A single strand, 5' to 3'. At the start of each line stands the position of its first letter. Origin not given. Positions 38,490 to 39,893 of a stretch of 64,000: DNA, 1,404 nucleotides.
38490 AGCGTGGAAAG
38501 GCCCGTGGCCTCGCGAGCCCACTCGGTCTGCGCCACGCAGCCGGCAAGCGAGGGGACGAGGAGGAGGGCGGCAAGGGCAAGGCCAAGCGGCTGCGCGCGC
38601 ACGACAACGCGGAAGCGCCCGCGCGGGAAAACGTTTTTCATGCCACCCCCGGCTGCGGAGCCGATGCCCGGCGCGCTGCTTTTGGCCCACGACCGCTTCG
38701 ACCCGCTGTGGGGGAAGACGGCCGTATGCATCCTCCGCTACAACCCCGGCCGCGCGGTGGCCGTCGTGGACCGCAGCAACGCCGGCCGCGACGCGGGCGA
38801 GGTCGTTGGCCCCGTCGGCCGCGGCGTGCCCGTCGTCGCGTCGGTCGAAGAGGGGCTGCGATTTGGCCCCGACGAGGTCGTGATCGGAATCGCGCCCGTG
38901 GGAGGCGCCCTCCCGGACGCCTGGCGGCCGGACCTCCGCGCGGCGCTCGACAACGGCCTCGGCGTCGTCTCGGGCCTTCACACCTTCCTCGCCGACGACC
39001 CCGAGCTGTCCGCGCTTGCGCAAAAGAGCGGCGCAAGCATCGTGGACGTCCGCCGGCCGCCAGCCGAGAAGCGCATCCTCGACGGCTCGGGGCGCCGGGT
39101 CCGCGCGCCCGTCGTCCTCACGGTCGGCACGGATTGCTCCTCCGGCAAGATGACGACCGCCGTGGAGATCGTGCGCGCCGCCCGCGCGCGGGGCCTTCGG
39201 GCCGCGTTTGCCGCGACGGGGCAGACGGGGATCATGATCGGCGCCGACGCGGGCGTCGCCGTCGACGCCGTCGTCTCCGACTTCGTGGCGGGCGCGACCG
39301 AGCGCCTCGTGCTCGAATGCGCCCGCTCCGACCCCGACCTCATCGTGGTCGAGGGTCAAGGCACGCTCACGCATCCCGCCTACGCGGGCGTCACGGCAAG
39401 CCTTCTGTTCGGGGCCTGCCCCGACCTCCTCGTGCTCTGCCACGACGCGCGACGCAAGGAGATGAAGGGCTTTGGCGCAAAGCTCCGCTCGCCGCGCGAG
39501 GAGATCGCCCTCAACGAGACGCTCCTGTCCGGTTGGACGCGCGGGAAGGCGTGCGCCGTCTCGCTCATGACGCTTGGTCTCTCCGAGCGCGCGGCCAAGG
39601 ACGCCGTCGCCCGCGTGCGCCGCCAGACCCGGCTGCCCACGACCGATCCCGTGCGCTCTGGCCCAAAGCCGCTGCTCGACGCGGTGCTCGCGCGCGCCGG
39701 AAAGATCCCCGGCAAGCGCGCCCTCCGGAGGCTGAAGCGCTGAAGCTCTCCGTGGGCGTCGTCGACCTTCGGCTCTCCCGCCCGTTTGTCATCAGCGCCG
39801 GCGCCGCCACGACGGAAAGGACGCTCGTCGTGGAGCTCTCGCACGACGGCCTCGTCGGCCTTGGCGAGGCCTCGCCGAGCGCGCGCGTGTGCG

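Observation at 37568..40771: Head-to-head S8 lipoprotein protease versus a DUF1611 plus dipeptide-epimerase pair, with overlapping divergent start codons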

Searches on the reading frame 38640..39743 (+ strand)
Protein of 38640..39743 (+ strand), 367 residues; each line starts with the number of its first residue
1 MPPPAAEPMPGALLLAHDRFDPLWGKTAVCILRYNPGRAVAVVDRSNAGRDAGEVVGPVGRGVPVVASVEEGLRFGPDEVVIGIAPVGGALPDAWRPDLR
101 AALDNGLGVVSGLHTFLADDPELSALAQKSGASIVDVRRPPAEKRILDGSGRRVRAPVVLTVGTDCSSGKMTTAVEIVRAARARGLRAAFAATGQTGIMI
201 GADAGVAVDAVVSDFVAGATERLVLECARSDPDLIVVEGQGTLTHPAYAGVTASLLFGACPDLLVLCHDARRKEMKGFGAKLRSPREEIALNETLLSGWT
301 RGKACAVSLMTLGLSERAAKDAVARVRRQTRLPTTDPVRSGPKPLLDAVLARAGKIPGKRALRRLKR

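Call 6: search_protein_families(library=pfam, proteins=[window:38640-39740:+], max_evalue=0.01)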
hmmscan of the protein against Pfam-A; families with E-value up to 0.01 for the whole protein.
window:38640-39740:+ (367 aa): 2 families
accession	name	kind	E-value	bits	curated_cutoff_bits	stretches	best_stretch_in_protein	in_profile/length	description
PF07755.17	DUF1611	-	1.6e-70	237.1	25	1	146-345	2-200/201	Domain of unknown function (DUF1611_C) P-loop domain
PF17396.8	DUF1611_N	-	9.7e-32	109.6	22.6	1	46-140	2-95/95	Domain of unknown function (DUF1611_N) Rossmann-like domain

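Call 7: search_protein_families(library=ncbifam, proteins=[window:38640-39740:+], max_evalue=0.01)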
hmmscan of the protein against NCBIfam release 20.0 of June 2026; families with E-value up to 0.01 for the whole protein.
window:38640-39740:+ (367 aa): 1 family
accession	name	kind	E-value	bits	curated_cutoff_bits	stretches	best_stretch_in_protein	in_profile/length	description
NF041892.1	DgcN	equivalog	1.8e-75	253.9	480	1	14-348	4-325/326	N-acetyltransferase DgcN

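Call 15: search_solved_structures(query=window:38640-39740:+, max_evalue=0.001, show_alignments=2)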
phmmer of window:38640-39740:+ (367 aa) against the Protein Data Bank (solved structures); distinct sequences matched with E-value up to 0.001: 3.
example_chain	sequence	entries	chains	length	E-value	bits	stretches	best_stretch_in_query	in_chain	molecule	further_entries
2obn_A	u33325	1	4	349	1.3e-68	235.1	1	14-350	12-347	Hypothetical protein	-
2g0t_A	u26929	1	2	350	1.3e-58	202.2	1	11-297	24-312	conserved hypothetical protein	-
7xrj_A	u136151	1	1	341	5.2e-53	183.7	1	14-351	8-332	Putative NAD-dependent epimerase/dehydratase family protein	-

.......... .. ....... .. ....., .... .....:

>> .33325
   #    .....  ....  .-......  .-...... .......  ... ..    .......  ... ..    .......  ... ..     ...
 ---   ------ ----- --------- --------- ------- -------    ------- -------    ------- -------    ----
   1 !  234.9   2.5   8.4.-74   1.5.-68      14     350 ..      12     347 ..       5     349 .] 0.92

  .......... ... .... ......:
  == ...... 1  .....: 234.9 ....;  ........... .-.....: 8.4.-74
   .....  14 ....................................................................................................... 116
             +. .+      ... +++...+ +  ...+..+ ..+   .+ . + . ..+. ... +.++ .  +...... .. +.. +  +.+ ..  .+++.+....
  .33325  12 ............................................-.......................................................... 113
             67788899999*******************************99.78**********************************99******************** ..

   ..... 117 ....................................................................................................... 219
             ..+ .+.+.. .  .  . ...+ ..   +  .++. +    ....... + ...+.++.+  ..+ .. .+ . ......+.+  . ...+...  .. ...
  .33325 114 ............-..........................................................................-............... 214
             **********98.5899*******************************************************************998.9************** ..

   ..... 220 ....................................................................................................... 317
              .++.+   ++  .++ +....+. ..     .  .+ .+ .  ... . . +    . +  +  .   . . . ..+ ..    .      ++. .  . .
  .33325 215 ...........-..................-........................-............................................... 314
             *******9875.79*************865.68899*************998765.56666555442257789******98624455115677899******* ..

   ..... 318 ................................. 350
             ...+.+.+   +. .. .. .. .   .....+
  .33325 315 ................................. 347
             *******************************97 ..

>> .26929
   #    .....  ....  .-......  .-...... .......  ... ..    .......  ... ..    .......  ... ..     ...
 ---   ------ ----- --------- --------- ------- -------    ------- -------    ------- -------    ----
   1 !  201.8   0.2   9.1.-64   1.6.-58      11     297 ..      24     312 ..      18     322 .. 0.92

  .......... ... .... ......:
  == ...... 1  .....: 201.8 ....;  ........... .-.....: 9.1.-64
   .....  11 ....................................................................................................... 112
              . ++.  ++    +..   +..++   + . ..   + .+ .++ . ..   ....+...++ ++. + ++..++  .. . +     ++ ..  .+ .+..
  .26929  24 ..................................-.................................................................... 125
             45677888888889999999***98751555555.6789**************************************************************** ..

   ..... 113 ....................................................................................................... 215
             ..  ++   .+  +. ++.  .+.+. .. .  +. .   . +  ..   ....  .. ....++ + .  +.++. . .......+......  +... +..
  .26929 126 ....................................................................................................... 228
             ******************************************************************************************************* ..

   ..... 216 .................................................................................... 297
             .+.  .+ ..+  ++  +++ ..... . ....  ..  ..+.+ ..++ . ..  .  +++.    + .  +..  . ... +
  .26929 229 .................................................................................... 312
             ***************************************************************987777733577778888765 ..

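Call 19: find_encoding_contigs(protein=window:38640-39743:+, flank=10000, max_places=6)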
Protein window:38640-39743:+ (367 aa): no gene with exactly this product is on record in the collection.

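Call 21: find_homologous_proteins(query=window:38640-39740:+, max_evalue=1e-20)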
Query window:38640-39740:+ (367 aa): 6106 proteins with E <= 1e-20 among 8000 candidates; the best 120 are listed.
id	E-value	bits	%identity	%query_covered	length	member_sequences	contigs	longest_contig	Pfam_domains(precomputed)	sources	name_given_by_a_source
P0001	3.2e-227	772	100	98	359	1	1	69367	PF07755.18,PF17396.9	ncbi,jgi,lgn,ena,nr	ncbi:MAG TPA: DUF1611 domain-containing protein [Candidatus Thermoplasmatota archaeon]|nr:DUF1611 do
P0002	9.5e-159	546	75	94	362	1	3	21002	PF07755.18,PF17396.9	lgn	-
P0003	1.9e-130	453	64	95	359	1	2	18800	PF07755.18,PF17396.9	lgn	-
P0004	3.8e-128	446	63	92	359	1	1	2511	PF07755.18,PF17396.9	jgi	jgi:uncharacterized NAD-dependent epimerase/dehydratase family protein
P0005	6.8e-127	442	63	92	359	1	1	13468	PF07755.18,PF17396.9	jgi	jgi:D-glutamate N-acetyltransferase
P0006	2.2e-125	437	64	92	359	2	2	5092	PF07755.18,PF17396.9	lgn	-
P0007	4.4e-125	436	61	95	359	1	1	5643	PF07755.18,PF17396.9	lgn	-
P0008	9.1e-123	428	61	92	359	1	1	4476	PF07755.18,PF17396.9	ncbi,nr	ncbi:MAG: DUF1611 domain-containing protein [Halobacteriales archaeon]|nr:DUF1611 domain-containing 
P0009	1.1e-122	428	61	92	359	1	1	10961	PF07755.18,PF17396.9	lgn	-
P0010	4.6e-122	426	60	95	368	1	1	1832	PF07755.18,PF17396.9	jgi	jgi:uncharacterized NAD-dependent epimerase/dehydratase family protein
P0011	5.6e-122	425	63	92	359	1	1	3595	PF07755.18,PF17396.9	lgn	-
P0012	2.4e-121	423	60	95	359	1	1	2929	PF07755.18,PF17396.9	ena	-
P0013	3.5e-121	423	60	95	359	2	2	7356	PF07755.18,PF17396.9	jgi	jgi:uncharacterized NAD-dependent epimerase/dehydratase family protein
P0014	2.8e-120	420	60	95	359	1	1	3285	PF07755.18,PF17396.9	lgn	-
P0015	7.8e-120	418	61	92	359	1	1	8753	PF07755.18,PF17396.9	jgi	-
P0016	1.8e-118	414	59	95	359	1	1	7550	PF07755.18,PF17396.9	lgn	-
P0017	2.3e-116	407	59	93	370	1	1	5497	PF07755.18,PF17396.9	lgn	-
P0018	3.6e-115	403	57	96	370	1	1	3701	PF07755.18,PF17396.9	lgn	-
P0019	9.9e-115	402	58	92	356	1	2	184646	PF07755.18,PF17396.9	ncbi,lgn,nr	ncbi:MAG: DUF1611 domain-containing protein [Euryarchaeota archaeon]|nr:DUF1611 domain-containing pr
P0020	6.5e-114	399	58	96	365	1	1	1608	PF07755.18,PF17396.9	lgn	-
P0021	5.5e-113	396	53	97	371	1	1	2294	PF07755.18,PF17396.9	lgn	-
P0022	1.2e-111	391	56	97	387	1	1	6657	PF07755.18,PF17396.9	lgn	-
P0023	1.7e-111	391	56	94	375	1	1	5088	PF07755.18,PF17396.9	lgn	-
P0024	2.5e-111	390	55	98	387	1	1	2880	PF07755.18,PF17396.9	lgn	-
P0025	5.3e-111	389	58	93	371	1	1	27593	PF07755.18,PF17396.9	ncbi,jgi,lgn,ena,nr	ncbi:MAG TPA: DUF1611 domain-containing protein [Candidatus Thermoplasmatota archaeon]|nr:DUF1611 do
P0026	9.5e-111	389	58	93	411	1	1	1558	PF07755.18,PF17396.9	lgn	-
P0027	1.6e-110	388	58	92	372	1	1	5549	PF07755.18,PF17396.9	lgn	-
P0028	2.6e-110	387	54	97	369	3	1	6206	PF07755.18,PF17396.9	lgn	-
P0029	2.7e-110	387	54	95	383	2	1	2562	PF07755.18,PF17396.9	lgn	-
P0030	1.0e-109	385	55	97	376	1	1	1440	PF07755.18,PF17396.9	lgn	-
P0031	3.0e-109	384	56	95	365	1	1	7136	PF07755.18,PF17396.9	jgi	jgi:uncharacterized NAD-dependent epimerase/dehydratase family protein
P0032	3.3e-109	383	54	97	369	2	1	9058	PF07755.18,PF17396.9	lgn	-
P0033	3.5e-109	383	56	93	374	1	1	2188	PF07755.18,PF17396.9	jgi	-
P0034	1.2e-108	382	60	87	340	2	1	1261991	PF07755.18,PF17396.9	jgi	jgi:uncharacterized NAD-dependent epimerase/dehydratase family protein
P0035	4.7e-108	380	55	97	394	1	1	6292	PF07755.18,PF17396.9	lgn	-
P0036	7.2e-108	379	53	92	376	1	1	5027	PF07755.18,PF17396.9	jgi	jgi:uncharacterized NAD-dependent epimerase/dehydratase family protein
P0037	9.4e-108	379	55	93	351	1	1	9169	PF07755.18,PF17396.9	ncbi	ncbi:MAG: DUF1611 domain-containing protein [Methanobacteriota archaeon]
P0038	9.7e-108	379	58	92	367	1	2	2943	PF07755.18,PF17396.9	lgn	-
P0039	4.9e-107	376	55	96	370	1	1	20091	PF07755.18,PF17396.9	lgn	-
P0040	1.6e-106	375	57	92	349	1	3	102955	PF07755.18,PF17396.9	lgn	-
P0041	1.7e-106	375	53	95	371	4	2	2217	PF07755.18,PF17396.9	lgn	-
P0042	6.1e-106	373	52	96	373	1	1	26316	PF07755.18,PF17396.9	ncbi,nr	ncbi:MAG: DUF1611 domain-containing protein [Euryarchaeota archaeon]|nr:DUF1611 domain-containing pr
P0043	1.0e-104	369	55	97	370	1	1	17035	PF07755.18,PF17396.9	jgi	jgi:D-glutamate N-acetyltransferase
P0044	1.1e-104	369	54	97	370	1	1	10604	PF07755.18,PF17396.9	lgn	-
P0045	1.3e-104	368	55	96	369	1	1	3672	PF07755.18,PF17396.9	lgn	-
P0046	2.8e-104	367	54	96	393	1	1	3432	PF07755.18,PF17396.9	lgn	-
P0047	3.9e-103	364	56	92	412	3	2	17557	PF07755.18,PF17396.9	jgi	-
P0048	6.2e-103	363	50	97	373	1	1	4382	PF07755.18,PF17396.9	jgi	jgi:uncharacterized NAD-dependent epimerase/dehydratase family protein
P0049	7.9e-103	363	52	96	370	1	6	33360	PF07755.18,PF17396.9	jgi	jgi:uncharacterized NAD-dependent epimerase/dehydratase family protein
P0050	1.7e-101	358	54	93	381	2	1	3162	PF07755.18,PF17396.9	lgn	-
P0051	2.4e-100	354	54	95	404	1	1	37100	PF07755.18,PF17396.9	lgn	-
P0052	4.3e-100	353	49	96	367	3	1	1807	PF07755.18,PF17396.9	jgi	jgi:uncharacterized NAD-dependent epimerase/dehydratase family protein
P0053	4.6e-100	353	52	96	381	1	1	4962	PF07755.18,PF17396.9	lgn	-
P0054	2.4e-99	351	54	92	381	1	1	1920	PF07755.18,PF17396.9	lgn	-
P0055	4.6e-99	350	54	97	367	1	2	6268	PF07755.18,PF17396.9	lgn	-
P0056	9.3e-99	349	54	92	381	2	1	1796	PF07755.18,PF17396.9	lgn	-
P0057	2.6e-98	348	55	93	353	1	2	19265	PF07755.18,PF17396.9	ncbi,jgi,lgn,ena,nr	ncbi:MAG TPA: DUF1611 domain-containing protein [Candidatus Thermoplasmatota archaeon]|nr:DUF1611 do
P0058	1.8e-96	342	54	96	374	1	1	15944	PF07755.18,PF17396.9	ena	-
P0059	2.0e-96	341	52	92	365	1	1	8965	PF07755.18,PF17396.9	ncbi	-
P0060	1.8e-95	338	51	95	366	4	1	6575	PF07755.18,PF17396.9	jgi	jgi:uncharacterized NAD-dependent epimerase/dehydratase family protein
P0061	2.6e-95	338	51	95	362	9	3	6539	PF07755.18,PF17396.9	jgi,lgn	jgi:uncharacterized NAD-dependent epimerase/dehydratase family protein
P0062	5.6e-95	337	50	93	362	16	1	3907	PF07755.18,PF17396.9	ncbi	-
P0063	7.4e-95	336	52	95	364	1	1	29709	PF07755.18,PF17396.9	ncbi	-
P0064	8.6e-95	336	53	92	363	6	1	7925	PF07755.18,PF17396.9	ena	-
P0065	1.3e-94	335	53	93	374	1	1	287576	PF07755.18,PF17396.9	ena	-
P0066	1.9e-94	335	51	93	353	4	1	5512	PF07755.18,PF17396.9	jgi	-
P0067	1.9e-94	335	52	93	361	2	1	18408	PF07755.18,PF17396.9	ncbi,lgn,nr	ncbi:MAG TPA: DUF1611 domain-containing protein [Planctomycetota bacterium]|nr:DUF1611 domain-contai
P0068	2.0e-94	335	55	93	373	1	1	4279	PF07755.18,PF17396.9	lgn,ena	-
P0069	2.3e-94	335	50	92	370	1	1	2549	PF07755.18,PF17396.9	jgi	jgi:uncharacterized NAD-dependent epimerase/dehydratase family protein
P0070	2.5e-94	335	52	92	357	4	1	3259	PF07755.18,PF17396.9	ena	-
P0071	4.0e-94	334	52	92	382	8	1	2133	PF07755.18,PF17396.9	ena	-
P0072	5.6e-94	333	52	95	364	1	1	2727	PF07755.18,PF17396.9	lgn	-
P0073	7.8e-94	333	51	93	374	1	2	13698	PF07755.18,PF17396.9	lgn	-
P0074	9.6e-94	333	52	94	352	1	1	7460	PF07755.18,PF17396.9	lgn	-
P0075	1.1e-93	332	51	95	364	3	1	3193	PF07755.18,PF17396.9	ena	-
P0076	1.1e-93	332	54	93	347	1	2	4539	PF07755.18,PF17396.9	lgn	-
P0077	1.2e-93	332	51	92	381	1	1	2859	PF07755.18,PF17396.9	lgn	-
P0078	1.2e-93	332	52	91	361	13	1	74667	PF07755.18,PF17396.9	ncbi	-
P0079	1.6e-93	332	54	93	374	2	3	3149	PF07755.18,PF17396.9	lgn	-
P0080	2.2e-93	331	51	92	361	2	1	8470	PF07755.18,PF17396.9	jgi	jgi:uncharacterized NAD-dependent epimerase/dehydratase family protein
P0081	2.3e-93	331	50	93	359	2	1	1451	PF07755.18,PF17396.9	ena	-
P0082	2.6e-93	331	51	93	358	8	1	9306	PF07755.18,PF17396.9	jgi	jgi:uncharacterized NAD-dependent epimerase/dehydratase family protein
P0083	2.8e-93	331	53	92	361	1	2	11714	PF07755.18,PF17396.9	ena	-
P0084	2.9e-93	331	49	93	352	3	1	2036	PF07755.18,PF17396.9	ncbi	-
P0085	3.9e-93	331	53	93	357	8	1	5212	PF07755.18,PF17396.9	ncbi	-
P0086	4.4e-93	330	49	95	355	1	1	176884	PF07755.18,PF17396.9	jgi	jgi:uncharacterized NAD-dependent epimerase/dehydratase family protein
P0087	4.6e-93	330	51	95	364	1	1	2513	PF07755.18,PF17396.9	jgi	jgi:uncharacterized NAD-dependent epimerase/dehydratase family protein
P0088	4.8e-93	330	52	97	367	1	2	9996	PF07755.18,PF17396.9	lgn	-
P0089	4.9e-93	330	51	92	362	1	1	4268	PF07755.18,PF17396.9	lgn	-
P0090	5.1e-93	330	52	93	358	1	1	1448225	PF07755.18,PF17396.9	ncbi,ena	-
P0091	6.0e-93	330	51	95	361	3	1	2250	PF07755.18,PF17396.9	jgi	jgi:uncharacterized NAD-dependent epimerase/dehydratase family protein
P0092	6.1e-93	330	51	93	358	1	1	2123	PF07755.18,PF17396.9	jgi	jgi:uncharacterized NAD-dependent epimerase/dehydratase family protein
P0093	7.1e-93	330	51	93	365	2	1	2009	PF07755.18,PF17396.9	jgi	jgi:uncharacterized NAD-dependent epimerase/dehydratase family protein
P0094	7.2e-93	330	50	97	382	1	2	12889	PF07755.18,PF17396.9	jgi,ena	-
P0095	7.5e-93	330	50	92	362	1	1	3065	PF07755.18,PF17396.9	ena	-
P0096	7.5e-93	330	57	79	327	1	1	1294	PF07755.18,PF17396.9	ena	-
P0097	7.6e-93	330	51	93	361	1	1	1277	PF07755.18,PF17396.9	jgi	jgi:uncharacterized NAD-dependent epimerase/dehydratase family protein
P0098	8.7e-93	329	50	97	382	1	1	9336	PF07755.18,PF17396.9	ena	-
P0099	1.2e-92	329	55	93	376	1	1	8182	PF07755.18,PF17396.9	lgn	-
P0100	1.2e-92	329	50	90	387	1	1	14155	PF07755.18,PF17396.9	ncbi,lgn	-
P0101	1.2e-92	329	51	92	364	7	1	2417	PF07755.18,PF17396.9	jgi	jgi:uncharacterized NAD-dependent epimerase/dehydratase family protein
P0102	1.5e-92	329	51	95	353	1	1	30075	PF07755.18,PF17396.9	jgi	jgi:uncharacterized NAD-dependent epimerase/dehydratase family protein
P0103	1.5e-92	329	51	93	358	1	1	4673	PF07755.18,PF17396.9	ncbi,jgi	jgi:D-glutamate N-acetyltransferase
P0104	1.5e-92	329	51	93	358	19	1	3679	PF07755.18,PF17396.9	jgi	jgi:uncharacterized NAD-dependent epimerase/dehydratase family protein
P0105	1.5e-92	329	51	93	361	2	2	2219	PF07755.18,PF17396.9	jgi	-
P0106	1.6e-92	329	52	93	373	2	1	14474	PF07755.18,PF17396.9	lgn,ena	-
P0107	1.6e-92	329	51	93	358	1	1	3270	PF07755.18,PF17396.9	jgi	jgi:uncharacterized NAD-dependent epimerase/dehydratase family protein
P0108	1.7e-92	329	51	93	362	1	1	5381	PF07755.18,PF17396.9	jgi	jgi:uncharacterized NAD-dependent epimerase/dehydratase family protein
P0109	1.7e-92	329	52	93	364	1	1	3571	PF07755.18,PF17396.9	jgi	jgi:uncharacterized NAD-dependent epimerase/dehydratase family protein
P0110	1.8e-92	328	54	94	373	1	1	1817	PF07755.18,PF17396.9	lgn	-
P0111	1.9e-92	328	50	93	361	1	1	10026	PF07755.18,PF17396.9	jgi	jgi:uncharacterized NAD-dependent epimerase/dehydratase family protein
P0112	2.0e-92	328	51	92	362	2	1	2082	PF07755.18,PF17396.9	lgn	-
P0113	2.1e-92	328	50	94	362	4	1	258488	PF07755.18,PF17396.9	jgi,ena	jgi:uncharacterized NAD-dependent epimerase/dehydratase family protein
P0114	2.4e-92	328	50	93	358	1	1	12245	PF07755.18,PF17396.9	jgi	jgi:uncharacterized NAD-dependent epimerase/dehydratase family protein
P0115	2.6e-92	328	54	93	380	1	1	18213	PF07755.18,PF17396.9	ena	-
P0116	2.7e-92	328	50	92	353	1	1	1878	PF07755.18,PF17396.9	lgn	-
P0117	2.7e-92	328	51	92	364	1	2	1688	PF07755.18,PF17396.9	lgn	-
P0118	2.8e-92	328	54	94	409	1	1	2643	PF07755.18,PF17396.9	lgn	-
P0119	2.9e-92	328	50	93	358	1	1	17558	PF07755.18,PF17396.9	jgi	jgi:uncharacterized NAD-dependent epimerase/dehydratase family protein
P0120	2.9e-92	328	51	95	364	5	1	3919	PF07755.18,PF17396.9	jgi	jgi:uncharacterized NAD-dependent epimerase/dehydratase family protein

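Call 23: find_encoding_contigs(protein=P0001, flank=10000, max_places=3)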
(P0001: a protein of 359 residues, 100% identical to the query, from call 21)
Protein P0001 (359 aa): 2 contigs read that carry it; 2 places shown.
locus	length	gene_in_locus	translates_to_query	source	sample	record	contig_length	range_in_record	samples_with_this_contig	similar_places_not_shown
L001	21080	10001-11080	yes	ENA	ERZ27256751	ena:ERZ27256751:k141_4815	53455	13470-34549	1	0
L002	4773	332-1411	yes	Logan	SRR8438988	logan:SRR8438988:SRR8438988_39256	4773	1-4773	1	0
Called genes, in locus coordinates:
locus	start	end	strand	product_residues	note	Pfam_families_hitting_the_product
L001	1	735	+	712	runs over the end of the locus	-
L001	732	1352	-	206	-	-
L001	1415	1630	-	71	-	-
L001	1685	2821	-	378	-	PF00155:Aminotran_1_2, PF00266:Aminotran_5 (faint), PF01041:DegT_DnrJ_EryC1 (weak)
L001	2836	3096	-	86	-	-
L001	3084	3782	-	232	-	-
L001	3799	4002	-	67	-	-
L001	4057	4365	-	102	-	-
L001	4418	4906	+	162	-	-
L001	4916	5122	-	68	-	-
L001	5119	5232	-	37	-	-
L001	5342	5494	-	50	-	-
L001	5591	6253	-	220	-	PF12802:MarR_2 (weak), PF25213:HVO_A0261_N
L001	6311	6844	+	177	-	PF00657:Lipase_GDSL, PF25182:NonGDSL (weak), PF13472:Lipase_GDSL_2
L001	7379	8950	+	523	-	PF07969:Amidohydro_3, PF01979:Amidohydro_1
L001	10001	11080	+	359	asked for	PF17396:DUF1611_N, PF07755:DUF1611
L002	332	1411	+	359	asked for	PF17396:DUF1611_N, PF07755:DUF1611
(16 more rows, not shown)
